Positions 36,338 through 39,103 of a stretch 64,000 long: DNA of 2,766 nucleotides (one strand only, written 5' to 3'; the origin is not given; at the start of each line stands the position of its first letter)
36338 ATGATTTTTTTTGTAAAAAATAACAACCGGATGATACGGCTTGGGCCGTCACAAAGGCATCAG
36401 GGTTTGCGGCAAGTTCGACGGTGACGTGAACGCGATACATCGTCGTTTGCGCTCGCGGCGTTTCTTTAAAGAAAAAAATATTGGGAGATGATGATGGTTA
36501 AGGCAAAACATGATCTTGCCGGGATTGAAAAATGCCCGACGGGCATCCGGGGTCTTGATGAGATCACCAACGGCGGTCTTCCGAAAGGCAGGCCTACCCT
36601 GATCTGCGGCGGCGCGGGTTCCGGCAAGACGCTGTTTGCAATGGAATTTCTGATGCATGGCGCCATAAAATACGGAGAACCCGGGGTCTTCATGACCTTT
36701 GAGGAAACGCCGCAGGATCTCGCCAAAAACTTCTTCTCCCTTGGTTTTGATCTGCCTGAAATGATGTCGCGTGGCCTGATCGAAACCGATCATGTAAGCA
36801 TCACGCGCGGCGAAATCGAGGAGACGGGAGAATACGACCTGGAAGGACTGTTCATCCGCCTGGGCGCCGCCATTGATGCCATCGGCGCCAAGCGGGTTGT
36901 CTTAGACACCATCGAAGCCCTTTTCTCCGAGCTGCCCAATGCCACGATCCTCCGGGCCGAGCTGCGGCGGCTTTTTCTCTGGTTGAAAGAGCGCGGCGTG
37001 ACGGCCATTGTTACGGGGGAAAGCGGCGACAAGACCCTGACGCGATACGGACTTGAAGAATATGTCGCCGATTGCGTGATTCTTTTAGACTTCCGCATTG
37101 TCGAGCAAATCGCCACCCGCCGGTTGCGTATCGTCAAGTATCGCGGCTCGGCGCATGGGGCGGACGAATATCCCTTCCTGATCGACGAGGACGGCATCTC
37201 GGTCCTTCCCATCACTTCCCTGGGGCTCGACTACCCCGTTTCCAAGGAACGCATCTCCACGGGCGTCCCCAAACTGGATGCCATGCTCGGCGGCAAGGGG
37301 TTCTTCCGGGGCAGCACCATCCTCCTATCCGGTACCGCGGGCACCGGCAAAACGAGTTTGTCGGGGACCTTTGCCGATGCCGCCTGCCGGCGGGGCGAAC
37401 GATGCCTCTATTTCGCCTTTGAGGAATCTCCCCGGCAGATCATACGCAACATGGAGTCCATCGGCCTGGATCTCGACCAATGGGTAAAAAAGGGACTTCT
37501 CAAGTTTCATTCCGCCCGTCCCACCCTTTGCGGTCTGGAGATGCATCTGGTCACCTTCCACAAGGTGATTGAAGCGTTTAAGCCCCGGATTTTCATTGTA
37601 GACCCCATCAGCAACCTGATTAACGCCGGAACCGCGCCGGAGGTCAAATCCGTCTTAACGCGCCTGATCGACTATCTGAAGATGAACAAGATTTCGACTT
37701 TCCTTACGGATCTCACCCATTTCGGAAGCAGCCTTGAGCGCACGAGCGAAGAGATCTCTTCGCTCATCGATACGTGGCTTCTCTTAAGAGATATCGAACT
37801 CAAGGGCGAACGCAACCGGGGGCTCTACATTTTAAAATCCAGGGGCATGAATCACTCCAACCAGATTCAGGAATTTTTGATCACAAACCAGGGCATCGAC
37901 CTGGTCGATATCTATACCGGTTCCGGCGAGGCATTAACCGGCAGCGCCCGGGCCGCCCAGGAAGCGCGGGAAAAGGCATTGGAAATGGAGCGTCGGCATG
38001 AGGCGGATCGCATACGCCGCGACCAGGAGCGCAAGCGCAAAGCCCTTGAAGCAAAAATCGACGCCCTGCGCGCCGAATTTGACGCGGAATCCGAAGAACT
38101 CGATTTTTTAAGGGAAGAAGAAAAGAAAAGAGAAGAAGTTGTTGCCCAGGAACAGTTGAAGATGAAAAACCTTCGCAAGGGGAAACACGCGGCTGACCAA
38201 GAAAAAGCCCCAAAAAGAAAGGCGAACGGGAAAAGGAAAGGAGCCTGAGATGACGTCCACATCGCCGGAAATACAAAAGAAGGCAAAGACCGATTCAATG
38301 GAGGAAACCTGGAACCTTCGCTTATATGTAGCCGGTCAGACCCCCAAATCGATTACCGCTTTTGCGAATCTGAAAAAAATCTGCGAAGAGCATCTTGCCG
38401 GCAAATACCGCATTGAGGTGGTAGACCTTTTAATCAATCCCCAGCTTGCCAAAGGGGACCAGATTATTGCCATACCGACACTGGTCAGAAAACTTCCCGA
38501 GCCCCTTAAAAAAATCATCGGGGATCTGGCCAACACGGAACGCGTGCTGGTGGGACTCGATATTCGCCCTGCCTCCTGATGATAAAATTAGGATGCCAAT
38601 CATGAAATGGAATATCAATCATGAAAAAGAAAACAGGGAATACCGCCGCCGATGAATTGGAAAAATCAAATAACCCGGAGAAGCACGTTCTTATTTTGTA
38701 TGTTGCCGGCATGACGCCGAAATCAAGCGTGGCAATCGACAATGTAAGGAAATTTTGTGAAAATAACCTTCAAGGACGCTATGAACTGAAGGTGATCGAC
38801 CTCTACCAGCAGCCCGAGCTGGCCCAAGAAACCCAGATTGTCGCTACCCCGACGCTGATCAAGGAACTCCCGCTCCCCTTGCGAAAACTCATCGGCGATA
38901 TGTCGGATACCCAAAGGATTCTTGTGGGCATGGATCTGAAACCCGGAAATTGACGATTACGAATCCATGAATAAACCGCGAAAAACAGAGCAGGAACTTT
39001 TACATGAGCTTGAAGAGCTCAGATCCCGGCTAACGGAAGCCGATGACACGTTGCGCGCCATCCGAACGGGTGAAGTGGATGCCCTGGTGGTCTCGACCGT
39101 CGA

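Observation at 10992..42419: Eight copies of a fixed-geometry ~150-bp cassette (3-half-site UAS, AAATCA element, TGGCAC-N5-TTGA) define a clustered sigma-54 regulon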

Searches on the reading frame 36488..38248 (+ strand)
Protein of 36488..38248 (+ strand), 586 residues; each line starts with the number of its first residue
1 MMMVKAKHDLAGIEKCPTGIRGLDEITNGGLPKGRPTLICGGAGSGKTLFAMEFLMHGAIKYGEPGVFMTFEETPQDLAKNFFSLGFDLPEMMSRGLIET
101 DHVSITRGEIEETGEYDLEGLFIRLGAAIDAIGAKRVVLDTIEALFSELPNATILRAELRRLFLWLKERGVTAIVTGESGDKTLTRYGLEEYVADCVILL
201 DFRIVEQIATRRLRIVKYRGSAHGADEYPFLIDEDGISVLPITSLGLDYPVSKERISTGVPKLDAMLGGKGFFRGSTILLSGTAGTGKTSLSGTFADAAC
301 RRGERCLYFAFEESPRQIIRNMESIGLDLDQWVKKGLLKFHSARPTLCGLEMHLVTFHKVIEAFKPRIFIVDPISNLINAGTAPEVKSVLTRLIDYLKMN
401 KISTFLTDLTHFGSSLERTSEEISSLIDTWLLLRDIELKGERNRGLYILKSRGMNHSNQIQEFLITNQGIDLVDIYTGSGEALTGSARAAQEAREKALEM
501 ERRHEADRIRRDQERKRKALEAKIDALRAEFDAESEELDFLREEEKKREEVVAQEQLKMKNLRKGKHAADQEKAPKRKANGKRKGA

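Call 8: search_protein_families(library=pfam, proteins=[window:36488-38248:+])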
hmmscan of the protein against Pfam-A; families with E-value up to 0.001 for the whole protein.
window:36488-38248:+ (586 aa): 10 families
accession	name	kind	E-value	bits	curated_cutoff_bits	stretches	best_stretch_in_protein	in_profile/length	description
PF06745.19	ATPase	-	8.3e-109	362.8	26.6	2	16-242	1-229/231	KaiC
PF13481.12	AAA_25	-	7.7e-12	45.7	27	2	270-382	27-159/195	AAA domain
PF03796.21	DnaB_C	-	4e-11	43.2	27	2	256-325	2-70/255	DnaB-like helicase C terminal domain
PF00154.27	RecA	-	8.8e-08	32.4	27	0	6-72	23-89/262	recA bacterial DNA recombination protein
PF13191.12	AAA_16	-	3.7e-06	28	32.6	1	274-314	23-63/167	AAA ATPase domain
PF05729.18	NACHT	-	5e-06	26.9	26.7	0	277-396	2-116/167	NACHT domain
PF13401.12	AAA_22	-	2.9e-05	24.8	27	0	36-177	7-122/130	AAA domain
PF24883.2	NPHP3_N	-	0.00011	22.8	24.8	0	277-314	24-61/164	Nephrocystin 3, N-terminal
PF01695.23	IstB_IS21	-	0.0005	20.1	24.1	0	277-311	94-128/238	IstB-like ATP binding protein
PF20720.3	nSTAND3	-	0.00069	19.8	27.2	0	277-313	19-52/155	Novel STAND NTPase 3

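Call 27: search_protein_families(library=ncbifam, proteins=[window:36488-38248:+], max_evalue=0.00001)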
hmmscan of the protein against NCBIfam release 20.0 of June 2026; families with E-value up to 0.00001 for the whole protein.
window:36488-38248:+ (586 aa): 15 families
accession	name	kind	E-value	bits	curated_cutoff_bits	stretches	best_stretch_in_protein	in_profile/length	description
NF006799.0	PRK09302.1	equivalog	1.2e-221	736.7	408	1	8-516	5-515/515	circadian clock protein KaiC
TIGR02655.1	circ_KaiC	equivalog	1.8e-106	356.7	546.25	1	15-486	2-475/484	circadian clock protein KaiC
TIGR03880.1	KaiC_arch_3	hypoth_equivalog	6.2e-55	186.2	249.45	2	19-240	1-218/224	KaiC domain-containing protein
TIGR03877.1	thermo_KaiC_1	hypoth_equivalog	3.9e-46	157.5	307.25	2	13-241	1-234/238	KaiC domain-containing protein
TIGR03881.1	KaiC_arch_4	hypoth_equivalog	2.8e-38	131.9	247.8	2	15-237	2-226/231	KaiC domain-containing protein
NF004723.0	PRK06067.1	subfamily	2.3e-23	82.9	194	2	253-458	13-219/243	flagellar accessory protein FlaH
NF052589.1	ArlH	equivalog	7.2e-23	81.5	215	2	261-458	7-207/229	archaellum protein ArlH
NF004629.0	PRK05973.1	equivalog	1.9e-13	50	156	1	273-398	62-180/237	DNA helicase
TIGR00416.1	sms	equivalog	8.6e-13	47.8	403.05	1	253-469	73-276/454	DNA repair protein RadA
TIGR03878.1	thermo_KaiC_2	hypoth_equivalog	8.6e-12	44.9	232.2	0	28-183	30-181/259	KaiC domain-containing protein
TIGR00665.1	DnaB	equivalog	1.9e-08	33.5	385.25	0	9-84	171-245/435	replicative DNA helicase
NF006320.0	PRK08533.1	equivalog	4.7e-08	32.9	215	0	262-403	12-156/230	flagellar accessory protein FlaH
NF006861.0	PRK09361.1-1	equivalog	6.8e-08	32.3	278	0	253-311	2-59/235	DNA repair and recombination protein RadB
TIGR02012.1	tigrfam_recA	equivalog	8.1e-08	31.9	325.3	0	7-69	27-89/321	recombinase RecA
NF005852.0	PRK07773.1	equivalog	3.3e-06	25.7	780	0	10-84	194-267/886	replicative DNA helicase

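Call 52: search_solved_structures(query=window:36488-38248:+, max_evalue=1e-20, show_alignments=2)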
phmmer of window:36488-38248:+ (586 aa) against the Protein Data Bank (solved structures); distinct sequences matched with E-value up to 1e-20: 46.
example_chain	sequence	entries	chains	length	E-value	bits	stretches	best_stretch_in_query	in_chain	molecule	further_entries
8dba_A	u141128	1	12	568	5.2e-192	642.6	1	11-550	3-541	Circadian clock protein KaiC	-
8fwi_A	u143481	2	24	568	8.4e-191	638.6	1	11-550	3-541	Circadian clock protein KaiC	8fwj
8db3_A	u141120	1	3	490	1.3e-182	611.5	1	12-501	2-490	Circadian clock protein KaiC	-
8zn5_B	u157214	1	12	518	1.3e-116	393.7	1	8-496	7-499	KaiC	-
8zn6_F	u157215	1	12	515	2.4e-105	356.5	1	11-488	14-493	KaiC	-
8jon_A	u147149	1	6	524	6.9e-104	351.7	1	9-488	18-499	Circadian clock oscillator protein KaiC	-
8zn7_D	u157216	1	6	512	7.7e-102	344.9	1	13-486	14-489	KaiC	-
4o0m_A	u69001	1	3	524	5.8e-100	338.7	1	10-486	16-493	Circadian clock protein kinase KaiC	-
7dy1_A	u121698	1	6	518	5.9e-100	338.7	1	10-486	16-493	Circadian clock protein kinase KaiC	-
3jzm_A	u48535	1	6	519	2.1e-99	336.9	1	12-488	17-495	Circadian clock protein kinase kaiC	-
1u9i_A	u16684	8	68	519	2.1e-99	336.9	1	12-488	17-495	KaiC | Circadian clock protein kinase kaiC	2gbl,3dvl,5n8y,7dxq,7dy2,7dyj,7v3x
1tf7_A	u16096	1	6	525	2.1e-99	336.9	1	12-488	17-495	KaiC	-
5jwq_A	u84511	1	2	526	2.3e-99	336.8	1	10-486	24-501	Circadian clock protein kinase KaiC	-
7dyi_A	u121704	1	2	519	2.9e-99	336.4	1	12-488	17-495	Circadian clock protein kinase KaiC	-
7dye_A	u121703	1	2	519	5.4e-99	335.5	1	12-488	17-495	Circadian clock protein kinase KaiC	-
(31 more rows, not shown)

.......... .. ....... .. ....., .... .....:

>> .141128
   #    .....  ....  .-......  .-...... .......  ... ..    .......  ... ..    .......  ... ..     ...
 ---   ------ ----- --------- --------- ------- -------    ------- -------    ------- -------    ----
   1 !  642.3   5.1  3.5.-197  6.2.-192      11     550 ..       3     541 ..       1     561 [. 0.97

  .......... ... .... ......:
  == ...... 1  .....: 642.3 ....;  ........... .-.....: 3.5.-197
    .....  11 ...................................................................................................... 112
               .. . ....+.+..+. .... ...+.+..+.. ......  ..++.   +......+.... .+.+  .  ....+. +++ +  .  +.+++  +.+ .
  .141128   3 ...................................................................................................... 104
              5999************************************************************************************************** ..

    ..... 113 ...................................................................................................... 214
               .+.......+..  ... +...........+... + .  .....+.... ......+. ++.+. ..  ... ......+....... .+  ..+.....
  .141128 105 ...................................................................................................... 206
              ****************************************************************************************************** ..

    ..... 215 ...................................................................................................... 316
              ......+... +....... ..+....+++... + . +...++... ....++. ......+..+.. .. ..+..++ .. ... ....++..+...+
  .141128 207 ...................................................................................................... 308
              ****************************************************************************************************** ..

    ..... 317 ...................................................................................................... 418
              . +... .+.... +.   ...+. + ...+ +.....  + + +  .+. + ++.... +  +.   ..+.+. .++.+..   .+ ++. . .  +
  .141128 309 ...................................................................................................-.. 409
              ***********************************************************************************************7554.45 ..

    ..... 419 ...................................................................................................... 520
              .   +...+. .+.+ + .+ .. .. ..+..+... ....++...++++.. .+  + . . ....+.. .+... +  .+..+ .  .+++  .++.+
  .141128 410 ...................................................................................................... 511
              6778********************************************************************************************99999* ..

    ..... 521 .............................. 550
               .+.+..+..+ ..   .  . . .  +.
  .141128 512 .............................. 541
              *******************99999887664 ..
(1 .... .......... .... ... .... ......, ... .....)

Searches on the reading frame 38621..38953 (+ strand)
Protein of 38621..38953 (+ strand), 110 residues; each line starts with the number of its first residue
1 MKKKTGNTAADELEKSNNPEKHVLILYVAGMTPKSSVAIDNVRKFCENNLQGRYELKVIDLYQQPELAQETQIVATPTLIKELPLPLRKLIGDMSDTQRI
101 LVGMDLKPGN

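Call 8: search_protein_families(library=pfam, proteins=[window:38621-38953:+])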
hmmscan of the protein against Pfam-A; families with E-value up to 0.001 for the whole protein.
window:38621-38953:+ (110 aa): 1 family
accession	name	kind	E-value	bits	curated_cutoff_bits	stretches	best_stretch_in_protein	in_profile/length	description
PF07689.18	KaiB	-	1.8e-26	92.1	27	1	26-105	2-81/82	KaiB domain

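Call 27: search_protein_families(library=ncbifam, proteins=[window:38621-38953:+], max_evalue=0.00001)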
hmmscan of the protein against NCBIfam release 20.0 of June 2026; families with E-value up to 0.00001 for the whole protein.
window:38621-38953:+ (110 aa): 3 families
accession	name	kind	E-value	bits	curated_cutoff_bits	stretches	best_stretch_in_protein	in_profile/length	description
NF006798.0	PRK09301.1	equivalog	3.1e-28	97.9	110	1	21-106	6-91/105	circadian clock protein KaiB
TIGR02654.1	circ_KaiB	equivalog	1.2e-27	95.8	145.3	1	22-105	4-87/87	circadian clock protein KaiB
NF006800.0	PRK09303.1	equivalog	1.6e-09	37.2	342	1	14-92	6-85/383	histidine kinase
